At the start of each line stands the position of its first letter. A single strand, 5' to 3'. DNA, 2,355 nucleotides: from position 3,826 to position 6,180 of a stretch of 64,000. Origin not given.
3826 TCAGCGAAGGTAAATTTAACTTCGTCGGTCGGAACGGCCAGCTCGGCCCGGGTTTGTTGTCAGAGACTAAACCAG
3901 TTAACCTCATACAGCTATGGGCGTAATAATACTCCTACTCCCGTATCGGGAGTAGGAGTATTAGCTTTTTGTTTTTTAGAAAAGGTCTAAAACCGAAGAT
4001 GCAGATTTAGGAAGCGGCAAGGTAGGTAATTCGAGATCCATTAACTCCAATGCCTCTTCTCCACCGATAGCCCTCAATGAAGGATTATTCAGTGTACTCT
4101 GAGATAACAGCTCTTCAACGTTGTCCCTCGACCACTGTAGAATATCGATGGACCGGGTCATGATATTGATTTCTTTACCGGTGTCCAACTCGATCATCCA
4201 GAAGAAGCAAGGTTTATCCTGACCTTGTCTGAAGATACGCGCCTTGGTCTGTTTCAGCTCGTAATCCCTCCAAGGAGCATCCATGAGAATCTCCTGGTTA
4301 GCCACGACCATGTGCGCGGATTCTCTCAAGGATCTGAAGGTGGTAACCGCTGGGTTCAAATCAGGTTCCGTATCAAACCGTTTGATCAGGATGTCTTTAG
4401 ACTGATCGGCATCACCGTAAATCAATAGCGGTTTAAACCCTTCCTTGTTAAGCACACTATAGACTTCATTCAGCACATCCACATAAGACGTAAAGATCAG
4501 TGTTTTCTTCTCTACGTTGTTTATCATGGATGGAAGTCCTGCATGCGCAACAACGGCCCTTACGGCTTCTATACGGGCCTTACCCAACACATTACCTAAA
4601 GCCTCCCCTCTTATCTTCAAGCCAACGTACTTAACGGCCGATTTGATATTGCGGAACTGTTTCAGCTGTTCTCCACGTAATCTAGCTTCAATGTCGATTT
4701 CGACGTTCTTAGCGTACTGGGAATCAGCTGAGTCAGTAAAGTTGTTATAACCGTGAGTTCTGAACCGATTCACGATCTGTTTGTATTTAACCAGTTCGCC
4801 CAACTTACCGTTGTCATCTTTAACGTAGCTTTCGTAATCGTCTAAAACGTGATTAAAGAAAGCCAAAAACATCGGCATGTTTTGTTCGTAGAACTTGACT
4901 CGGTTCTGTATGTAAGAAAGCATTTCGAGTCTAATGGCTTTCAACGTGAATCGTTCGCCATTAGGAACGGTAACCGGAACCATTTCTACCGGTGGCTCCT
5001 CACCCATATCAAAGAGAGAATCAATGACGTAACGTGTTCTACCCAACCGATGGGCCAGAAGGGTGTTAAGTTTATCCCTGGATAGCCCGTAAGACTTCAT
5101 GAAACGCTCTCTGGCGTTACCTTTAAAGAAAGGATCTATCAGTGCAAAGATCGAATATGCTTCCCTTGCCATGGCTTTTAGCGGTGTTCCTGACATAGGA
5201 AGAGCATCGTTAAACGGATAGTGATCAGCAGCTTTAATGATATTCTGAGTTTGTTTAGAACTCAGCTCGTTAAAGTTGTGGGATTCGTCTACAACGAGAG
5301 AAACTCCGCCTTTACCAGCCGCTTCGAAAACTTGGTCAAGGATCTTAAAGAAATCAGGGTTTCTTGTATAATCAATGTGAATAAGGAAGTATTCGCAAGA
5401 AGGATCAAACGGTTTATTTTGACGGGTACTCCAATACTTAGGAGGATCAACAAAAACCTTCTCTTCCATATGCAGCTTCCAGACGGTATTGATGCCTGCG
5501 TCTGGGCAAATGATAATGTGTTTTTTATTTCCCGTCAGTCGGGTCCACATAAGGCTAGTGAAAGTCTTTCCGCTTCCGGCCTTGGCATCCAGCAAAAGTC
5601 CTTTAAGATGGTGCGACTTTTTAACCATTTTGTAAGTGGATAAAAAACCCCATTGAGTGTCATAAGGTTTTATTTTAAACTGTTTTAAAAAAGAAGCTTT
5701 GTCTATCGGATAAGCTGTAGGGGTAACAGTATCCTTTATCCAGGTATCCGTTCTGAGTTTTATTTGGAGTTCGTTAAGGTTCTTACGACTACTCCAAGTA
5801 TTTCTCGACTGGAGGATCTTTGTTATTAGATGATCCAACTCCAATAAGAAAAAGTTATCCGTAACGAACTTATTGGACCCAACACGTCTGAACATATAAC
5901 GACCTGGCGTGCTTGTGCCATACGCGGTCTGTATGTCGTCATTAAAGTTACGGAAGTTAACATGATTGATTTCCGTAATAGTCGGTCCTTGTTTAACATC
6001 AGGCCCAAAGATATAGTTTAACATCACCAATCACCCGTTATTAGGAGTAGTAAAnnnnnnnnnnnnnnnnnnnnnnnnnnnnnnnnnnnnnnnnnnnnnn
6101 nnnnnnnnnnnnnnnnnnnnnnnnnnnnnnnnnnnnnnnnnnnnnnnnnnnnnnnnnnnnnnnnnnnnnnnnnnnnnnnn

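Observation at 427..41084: Family of terminator hairpins sharing a conserved stem sequence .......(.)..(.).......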

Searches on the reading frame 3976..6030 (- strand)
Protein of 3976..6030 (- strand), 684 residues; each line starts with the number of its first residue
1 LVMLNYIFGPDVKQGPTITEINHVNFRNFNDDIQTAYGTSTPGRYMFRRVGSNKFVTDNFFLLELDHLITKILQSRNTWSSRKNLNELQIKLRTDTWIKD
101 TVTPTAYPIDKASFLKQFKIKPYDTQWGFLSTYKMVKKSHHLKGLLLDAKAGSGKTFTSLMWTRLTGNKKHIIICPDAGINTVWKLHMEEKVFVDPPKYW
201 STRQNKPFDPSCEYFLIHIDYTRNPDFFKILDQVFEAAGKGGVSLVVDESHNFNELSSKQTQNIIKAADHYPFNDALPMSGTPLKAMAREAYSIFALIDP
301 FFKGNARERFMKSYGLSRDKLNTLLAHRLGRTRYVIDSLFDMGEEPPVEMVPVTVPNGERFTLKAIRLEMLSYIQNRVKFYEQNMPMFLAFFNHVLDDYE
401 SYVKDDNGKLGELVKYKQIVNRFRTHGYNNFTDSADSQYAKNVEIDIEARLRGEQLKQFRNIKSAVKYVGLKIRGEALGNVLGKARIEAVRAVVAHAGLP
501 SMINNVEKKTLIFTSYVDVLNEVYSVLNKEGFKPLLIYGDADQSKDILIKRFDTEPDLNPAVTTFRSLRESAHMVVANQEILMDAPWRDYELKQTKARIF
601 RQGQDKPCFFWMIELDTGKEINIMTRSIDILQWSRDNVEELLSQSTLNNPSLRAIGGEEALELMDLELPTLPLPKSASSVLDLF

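Call 28: search_protein_families(library=pfam, proteins=[window:3976-6030:-], max_evalue=0.001)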
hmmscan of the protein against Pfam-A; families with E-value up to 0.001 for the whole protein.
window:3976-6030:- (684 aa): 3 families
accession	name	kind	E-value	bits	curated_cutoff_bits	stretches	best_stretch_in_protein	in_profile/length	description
PF04851.21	ResIII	-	1e-06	29.2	22.5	1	121-283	3-162/164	Type III restriction enzyme, res subunit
PF00176.29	SNF2-rel_dom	-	8.2e-05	22.3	24.9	1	140-315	14-194/290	SNF2-related domain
PF00271.37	Helicase_C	-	0.00019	22.1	23.5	1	504-603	12-110/110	Helicase conserved C-terminal domain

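Call 54: search_protein_families(library=phrogs, proteins=[window:3976-6030:-], max_evalue=0.00001)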
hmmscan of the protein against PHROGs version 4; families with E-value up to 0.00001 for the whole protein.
window:3976-6030:- (684 aa): 3 families
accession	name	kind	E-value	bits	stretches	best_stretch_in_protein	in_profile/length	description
phrog_62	-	DNA, RNA and nucleotide metabolism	7.7e-83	279.9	1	7-642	481-1133/1881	DNA helicase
phrog_21391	-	DNA, RNA and nucleotide metabolism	3.3e-07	28.8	1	506-602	1358-1454/2021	DNA helicase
phrog_29996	-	unknown function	2.5e-06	26.7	0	244-311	840-902/1189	-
